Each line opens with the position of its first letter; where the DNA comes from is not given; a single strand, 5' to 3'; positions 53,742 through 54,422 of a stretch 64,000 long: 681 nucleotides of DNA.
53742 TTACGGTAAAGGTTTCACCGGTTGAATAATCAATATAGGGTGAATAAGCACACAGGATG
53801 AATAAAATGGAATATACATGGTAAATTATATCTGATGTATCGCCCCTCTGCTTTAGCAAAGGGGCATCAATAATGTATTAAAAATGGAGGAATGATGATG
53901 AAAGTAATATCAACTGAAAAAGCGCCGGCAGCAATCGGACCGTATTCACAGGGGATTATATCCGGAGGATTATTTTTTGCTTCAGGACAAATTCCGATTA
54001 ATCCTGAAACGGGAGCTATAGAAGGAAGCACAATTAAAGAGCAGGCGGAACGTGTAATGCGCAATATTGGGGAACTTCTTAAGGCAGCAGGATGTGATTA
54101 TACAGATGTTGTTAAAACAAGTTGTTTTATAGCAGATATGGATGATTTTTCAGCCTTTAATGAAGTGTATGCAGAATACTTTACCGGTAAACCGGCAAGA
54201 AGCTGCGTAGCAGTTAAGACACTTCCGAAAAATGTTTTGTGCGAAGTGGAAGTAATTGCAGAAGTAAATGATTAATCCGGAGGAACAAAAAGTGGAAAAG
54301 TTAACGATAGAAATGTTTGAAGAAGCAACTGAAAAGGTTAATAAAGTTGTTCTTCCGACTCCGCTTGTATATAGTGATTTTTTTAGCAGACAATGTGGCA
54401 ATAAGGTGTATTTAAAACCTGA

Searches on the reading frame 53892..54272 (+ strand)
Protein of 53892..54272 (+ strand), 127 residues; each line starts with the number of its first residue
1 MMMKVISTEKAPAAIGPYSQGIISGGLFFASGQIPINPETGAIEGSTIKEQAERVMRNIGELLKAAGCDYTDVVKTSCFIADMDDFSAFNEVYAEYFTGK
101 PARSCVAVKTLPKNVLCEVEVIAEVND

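Call 66: search_protein_families(library=padloc, proteins=[window:53892-54272:+], max_evalue=0.001)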
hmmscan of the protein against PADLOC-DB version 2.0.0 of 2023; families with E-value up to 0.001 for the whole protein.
window:53892-54272:+ (127 aa): 1 family
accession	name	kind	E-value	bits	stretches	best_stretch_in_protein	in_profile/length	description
PDLC04030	PD-T4-2_B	-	6.2e-37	125.5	1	2-124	167-292/294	-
